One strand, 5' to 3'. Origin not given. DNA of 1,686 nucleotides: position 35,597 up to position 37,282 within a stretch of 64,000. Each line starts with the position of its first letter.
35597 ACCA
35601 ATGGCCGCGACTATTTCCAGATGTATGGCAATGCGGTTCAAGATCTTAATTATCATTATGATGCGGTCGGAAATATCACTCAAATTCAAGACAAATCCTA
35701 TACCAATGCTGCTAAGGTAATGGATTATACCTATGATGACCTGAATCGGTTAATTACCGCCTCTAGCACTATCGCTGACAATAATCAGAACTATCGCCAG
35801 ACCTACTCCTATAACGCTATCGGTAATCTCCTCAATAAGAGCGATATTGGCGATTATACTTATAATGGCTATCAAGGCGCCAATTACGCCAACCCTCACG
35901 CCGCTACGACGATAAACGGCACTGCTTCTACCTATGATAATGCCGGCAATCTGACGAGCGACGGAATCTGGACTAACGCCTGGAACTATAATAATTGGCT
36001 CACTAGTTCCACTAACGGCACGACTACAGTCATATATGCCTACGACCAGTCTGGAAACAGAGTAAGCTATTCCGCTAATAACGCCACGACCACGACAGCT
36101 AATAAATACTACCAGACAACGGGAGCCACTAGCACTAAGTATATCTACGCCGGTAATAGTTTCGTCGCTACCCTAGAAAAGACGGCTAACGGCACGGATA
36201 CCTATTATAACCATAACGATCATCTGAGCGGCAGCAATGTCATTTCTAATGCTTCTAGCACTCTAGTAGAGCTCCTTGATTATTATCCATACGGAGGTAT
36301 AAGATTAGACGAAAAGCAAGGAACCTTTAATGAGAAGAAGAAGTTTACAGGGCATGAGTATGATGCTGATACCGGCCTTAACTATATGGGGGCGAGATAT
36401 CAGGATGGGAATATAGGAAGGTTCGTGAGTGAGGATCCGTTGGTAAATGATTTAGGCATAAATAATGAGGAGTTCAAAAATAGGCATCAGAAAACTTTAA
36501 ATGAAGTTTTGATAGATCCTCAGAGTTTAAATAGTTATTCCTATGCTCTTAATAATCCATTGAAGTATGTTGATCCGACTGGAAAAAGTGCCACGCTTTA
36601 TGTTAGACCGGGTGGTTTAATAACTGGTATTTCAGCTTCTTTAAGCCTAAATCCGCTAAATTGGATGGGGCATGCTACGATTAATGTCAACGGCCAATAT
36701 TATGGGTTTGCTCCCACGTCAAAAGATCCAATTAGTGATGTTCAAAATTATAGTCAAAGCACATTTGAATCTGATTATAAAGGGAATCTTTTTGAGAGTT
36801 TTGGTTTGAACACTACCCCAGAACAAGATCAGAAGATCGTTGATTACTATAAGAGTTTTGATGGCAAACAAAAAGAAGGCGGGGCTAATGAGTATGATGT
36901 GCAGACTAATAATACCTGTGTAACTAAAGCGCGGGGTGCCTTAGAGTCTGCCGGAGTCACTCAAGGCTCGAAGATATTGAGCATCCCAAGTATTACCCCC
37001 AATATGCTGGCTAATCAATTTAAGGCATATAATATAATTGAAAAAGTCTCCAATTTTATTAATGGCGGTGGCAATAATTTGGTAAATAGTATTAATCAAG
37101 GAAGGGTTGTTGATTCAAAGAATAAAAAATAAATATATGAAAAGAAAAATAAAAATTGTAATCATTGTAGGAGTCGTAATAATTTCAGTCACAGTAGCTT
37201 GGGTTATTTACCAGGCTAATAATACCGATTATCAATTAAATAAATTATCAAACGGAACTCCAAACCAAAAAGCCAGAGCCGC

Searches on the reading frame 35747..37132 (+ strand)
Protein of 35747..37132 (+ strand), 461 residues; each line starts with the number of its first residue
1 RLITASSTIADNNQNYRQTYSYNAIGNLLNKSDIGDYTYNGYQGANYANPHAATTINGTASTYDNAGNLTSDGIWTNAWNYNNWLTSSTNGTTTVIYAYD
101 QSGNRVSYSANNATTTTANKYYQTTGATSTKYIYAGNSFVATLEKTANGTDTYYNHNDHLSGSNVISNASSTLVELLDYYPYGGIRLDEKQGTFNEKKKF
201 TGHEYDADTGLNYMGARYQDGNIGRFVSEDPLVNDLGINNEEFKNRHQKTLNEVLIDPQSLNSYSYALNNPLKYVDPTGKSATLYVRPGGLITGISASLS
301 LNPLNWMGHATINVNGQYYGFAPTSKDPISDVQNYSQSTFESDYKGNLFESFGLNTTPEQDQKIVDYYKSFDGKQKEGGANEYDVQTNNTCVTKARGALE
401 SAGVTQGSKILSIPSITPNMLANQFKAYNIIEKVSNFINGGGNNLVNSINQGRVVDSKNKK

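Call 11: find_homologous_proteins(query=window:35747-37132:+)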
Query window:35747-37132:+ (461 aa): 201 proteins with E <= 0.001 among 8000 candidates; the best 120 are listed.
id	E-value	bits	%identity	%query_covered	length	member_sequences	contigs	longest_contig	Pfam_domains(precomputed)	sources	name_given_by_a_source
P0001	1.1e-87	313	54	61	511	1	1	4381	PF25023.2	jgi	jgi:RHS repeat-associated protein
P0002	6.9e-82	294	57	28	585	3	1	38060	PF00545.26,PF05593.20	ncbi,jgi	ncbi:MAG: RHS repeat-associated core domain-containing protein [Patescibacteria group bacterium]|jgi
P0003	4.3e-80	288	53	61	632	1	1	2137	PF25023.2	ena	-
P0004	3.2e-77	278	53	60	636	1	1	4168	PF13385.14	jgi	jgi:RHS repeat-associated protein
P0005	1.3e-76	276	53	45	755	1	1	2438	-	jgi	jgi:RHS repeat-associated protein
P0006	9.8e-76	273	52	61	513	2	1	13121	PF05593.20,PF09533.16,PF25023.2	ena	-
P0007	1.3e-75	273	49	64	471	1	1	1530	PF25023.2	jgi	-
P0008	2.1e-75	272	51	59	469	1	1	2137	PF25023.2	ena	-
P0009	1.3e-74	270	53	60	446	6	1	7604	PF25023.2,PF15650.14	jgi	-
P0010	2.1e-74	269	53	59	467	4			PF25023.2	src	-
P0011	6.2e-73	264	49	64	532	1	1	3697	-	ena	-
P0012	1.1e-72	263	50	63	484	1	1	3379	PF05593.20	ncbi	ncbi:MAG: RHS repeat-associated core domain-containing protein, partial [Patescibacteria group bacte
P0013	8.1e-72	261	55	57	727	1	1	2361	PF20041.6,PF05593.20,PF25023.2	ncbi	-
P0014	1.1e-71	260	49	65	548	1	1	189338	PF05593.20,PF25023.2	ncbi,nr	ncbi:MAG: hypothetical protein NTZ13_01055 [Candidatus Parcubacteria bacterium]|nr:hypothetical prot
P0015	2.3e-71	259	48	63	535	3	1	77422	PF05593.20,PF09533.16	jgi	-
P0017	3.6e-71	258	51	61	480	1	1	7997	PF01476.27,PF25023.2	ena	-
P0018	3.1e-70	255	50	61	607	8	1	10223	PF05593.20,PF25023.2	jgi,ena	-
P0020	8.7e-67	244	49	61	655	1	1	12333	PF15607.12,PF05593.20,PF01476.27,PF25788.3,PF25023.2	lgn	-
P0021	1.1e-66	244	49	57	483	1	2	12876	PF25023.2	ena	-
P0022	2.7e-66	242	46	61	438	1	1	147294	PF25023.2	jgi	jgi:RHS repeat-associated protein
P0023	1.7e-64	236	48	62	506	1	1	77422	PF05257.23,PF05593.20,PF25023.2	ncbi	ncbi:MAG: RHS repeat-associated core domain-containing protein, partial [Patescibacteria group bacte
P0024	5.5e-63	231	44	65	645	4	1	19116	PF05593.20,PF25023.2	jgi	jgi:RHS repeat-associated protein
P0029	3.5e-60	222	46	61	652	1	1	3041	PF05593.20,PF16403.12,PF25023.2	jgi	jgi:RHS repeat-associated protein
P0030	4.3e-60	222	46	54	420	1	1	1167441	PF25023.2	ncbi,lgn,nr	ncbi:MAG: RHS repeat-associated core domain-containing protein [Patescibacteria group bacterium]|nr:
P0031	1.2e-59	220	52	51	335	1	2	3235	PF25023.2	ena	-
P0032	4.3e-59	219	47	56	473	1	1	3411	PF25023.2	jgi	-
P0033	6.2e-58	215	42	58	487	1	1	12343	PF25023.2,PF14449.12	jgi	jgi:RHS repeat-associated protein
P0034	1.7e-57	213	45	57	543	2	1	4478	PF25023.2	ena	-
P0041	6.3e-56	208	46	61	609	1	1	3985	PF05593.20,PF25788.3,PF00561.27,PF25023.2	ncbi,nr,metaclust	ncbi:hypothetical protein A1D31_39320 [Bradyrhizobium liaoningense]|nr:hypothetical protein A1D31_39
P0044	2.3e-53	200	45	64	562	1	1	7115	PF05593.20,PF25788.3,PF25023.2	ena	-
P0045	2.9e-53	199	45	61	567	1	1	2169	PF05593.20,PF25023.2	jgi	jgi:RHS repeat-associated protein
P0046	1.0e-52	198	46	58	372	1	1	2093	PF25023.2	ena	-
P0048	1.7e-52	197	43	62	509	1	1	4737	PF05593.20,PF25023.2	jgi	jgi:RHS repeat-associated protein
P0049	1.3e-51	194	43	52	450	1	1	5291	PF18719.8,PF25023.2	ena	-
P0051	1.7e-51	194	46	48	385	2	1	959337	PF25023.2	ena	-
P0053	9.3e-48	181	61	30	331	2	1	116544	PF25023.2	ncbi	ncbi:MAG: RHS repeat-associated core domain-containing protein, partial [Patescibacteria group bacte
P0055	1.7e-46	177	53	38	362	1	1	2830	PF15607.12,PF25023.2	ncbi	-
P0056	1.9e-46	177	54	33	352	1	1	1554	PF25023.2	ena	-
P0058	5.2e-46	175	44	54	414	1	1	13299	PF25023.2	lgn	-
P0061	7.3e-45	172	42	52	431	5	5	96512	PF05593.20,PF25023.2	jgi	-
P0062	5.9e-44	169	43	51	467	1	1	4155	PF25023.2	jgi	jgi:RHS repeat-associated protein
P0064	2.9e-42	163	47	48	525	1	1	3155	PF25023.2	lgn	-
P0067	2.9e-40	157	46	40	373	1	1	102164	PF25023.2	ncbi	-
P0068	3.9e-40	156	53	32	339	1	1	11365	PF25023.2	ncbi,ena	-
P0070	3.3e-39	153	54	27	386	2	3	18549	-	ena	-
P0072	1.1e-38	151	47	41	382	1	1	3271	PF15649.13,PF25023.2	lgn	-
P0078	1.3e-36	145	49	34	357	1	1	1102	PF25023.2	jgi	-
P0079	2.5e-36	144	37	61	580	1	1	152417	PF14040.12,PF05593.20,PF25023.2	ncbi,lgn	ncbi:MAG: RHS repeat-associated core domain-containing protein [Patescibacteria group bacterium]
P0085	2.9e-34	137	39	56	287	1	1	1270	PF05593.20,PF25023.2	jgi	jgi:RHS repeat-associated protein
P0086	3.6e-34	136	42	48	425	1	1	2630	PF25023.2,PF12106.15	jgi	jgi:RHS repeat-associated protein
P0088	3.1e-33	133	33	66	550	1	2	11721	PF05593.20,PF25023.2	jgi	jgi:RHS repeat-associated protein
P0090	1.3e-32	131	38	59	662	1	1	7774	PF05593.20,PF25023.2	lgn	-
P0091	1.5e-32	131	44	40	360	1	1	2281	PF15607.12,PF25023.2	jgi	jgi:RHS repeat-associated protein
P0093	3.6e-32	130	40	52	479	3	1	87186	PF05593.20,PF25023.2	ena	-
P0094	6.6e-32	129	39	57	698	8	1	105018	PF05593.20,PF25023.2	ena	-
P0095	5.0e-31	126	40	59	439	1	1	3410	PF02557.23,PF13539.12,PF25023.2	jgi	jgi:RHS repeat-associated protein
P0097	1.2e-28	118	47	33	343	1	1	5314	PF25023.2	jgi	jgi:RHS repeat-associated protein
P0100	7.2e-27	112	40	54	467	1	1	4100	PF25023.2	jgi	jgi:RHS repeat-associated protein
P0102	1.4e-26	111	50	28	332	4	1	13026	PF25023.2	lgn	-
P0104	3.8e-26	110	35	51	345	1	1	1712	PF25023.2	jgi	jgi:RHS repeat-associated protein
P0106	7.1e-26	109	48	28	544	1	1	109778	PF25023.2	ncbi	-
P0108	1.0e-24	105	37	56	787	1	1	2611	PF05593.20,PF25023.2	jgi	jgi:RHS repeat-associated protein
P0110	6.0e-24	103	42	41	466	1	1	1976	PF25023.2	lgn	-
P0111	8.1e-23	99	38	43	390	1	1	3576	PF25023.2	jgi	jgi:RHS repeat-associated protein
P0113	1.1e-20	92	34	48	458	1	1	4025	PF05593.20,PF25023.2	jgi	jgi:RHS repeat-associated protein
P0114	3.9e-20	90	34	48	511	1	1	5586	PF25023.2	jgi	jgi:RHS repeat-associated protein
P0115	4.1e-20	90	36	57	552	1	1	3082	PF05593.20,PF25023.2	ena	-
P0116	4.9e-20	90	41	32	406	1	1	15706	PF25023.2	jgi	-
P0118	1.7e-19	88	38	47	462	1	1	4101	PF05593.20,PF25023.2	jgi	jgi:RHS repeat-associated protein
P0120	9.7e-19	86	34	57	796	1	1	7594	PF05593.20,PF25023.2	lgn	-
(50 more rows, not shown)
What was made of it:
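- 29660..37132 (+): Full-length 2490-aa RHS toxin gene. It has a signal peptide, SpvB, FG-GAP and TcdB_midN domains (a fused TcB/TcC-like layout), RHS repeats, two CBM_4_9 domains, the RHS core end and a C-terminal toxin. Over 200 homologues named 'RHS repeat-associated core', mostly Patescibacteria (call 11).
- On Rhs/YD-repeat polymorphic toxin (the main gene 29660-37132): The homologues carry PF25023 TEN_YD-shell (call 11).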

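Call 18: find_encoding_contigs(protein=P0023, flank=10000, max_places=2)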
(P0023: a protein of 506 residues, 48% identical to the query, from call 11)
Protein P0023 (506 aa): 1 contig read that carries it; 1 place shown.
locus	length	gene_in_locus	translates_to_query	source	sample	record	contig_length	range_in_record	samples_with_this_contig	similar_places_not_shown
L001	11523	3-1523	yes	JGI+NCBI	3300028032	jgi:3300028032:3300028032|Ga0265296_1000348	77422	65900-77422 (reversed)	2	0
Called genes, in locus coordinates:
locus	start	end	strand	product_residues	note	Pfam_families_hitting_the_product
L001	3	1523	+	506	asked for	PF05593:RHS_repeat (faint), PF25023:TEN_YD-shell, PF05257:CHAP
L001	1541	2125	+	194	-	-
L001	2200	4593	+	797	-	PF25023:TEN_YD-shell, PF05593:RHS_repeat (weak)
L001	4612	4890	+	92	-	-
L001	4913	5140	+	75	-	-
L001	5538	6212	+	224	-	-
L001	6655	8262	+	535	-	PF05593:RHS_repeat (faint), PF09533:DUF2380 (weak)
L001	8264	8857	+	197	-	-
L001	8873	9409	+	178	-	-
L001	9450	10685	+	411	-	PF05593:RHS_repeat (faint), PF25023:TEN_YD-shell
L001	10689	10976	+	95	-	-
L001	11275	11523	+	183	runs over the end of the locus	-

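Call 19: find_encoding_contigs(protein=P0070, flank=10000, max_places=2)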
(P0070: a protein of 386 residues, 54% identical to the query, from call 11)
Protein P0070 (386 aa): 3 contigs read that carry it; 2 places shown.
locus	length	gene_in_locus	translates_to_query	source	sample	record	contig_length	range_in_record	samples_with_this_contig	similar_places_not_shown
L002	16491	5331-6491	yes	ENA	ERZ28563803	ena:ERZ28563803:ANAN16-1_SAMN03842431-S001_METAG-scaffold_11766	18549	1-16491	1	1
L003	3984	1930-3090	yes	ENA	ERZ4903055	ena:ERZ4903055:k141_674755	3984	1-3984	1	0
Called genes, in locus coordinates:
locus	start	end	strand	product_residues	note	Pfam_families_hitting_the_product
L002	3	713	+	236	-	?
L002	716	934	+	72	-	-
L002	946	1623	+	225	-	-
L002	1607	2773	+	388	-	-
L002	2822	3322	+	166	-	-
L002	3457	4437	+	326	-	-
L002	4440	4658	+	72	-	-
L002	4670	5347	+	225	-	-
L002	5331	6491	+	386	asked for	-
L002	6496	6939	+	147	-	-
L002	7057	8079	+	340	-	PF14410:GH-E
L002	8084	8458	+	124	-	-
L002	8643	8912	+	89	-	-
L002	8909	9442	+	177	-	-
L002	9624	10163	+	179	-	-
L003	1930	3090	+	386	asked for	-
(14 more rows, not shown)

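Call 23: search_protein_families(library=ncbifam, proteins=[window:35747-37129:+], max_evalue=1)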
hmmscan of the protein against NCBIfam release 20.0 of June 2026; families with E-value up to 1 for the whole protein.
window:35747-37129:+ (461 aa): 2 families
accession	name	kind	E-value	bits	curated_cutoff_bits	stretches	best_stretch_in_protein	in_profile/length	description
TIGR03696.1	Rhs_assc_core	domain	4.3e-17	62.4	32.5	1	179-279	1-75/76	RHS repeat-associated core domain-containing protein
NF041261.1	RHS_core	equivalog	0.0037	15.1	2000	1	156-235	1161-1240/1261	RHS element core protein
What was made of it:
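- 36281..36583 (+): Rhs_assc_core domain (TIGR03696, aa 2208-2308), ending in the DPTG motif (36572-36583). All homologues lose similarity after this motif. The GC3 drop from 0.50 to 0.30 has its change point at 36240-36490. NCBIfam E=4e-17 (call 23).
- On Rhs/YD-repeat polymorphic toxin (the main gene 29660-37132): TIGR03696, 62 bits against a cut-off of 32.5, at aa 2208-2308 (call 23).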
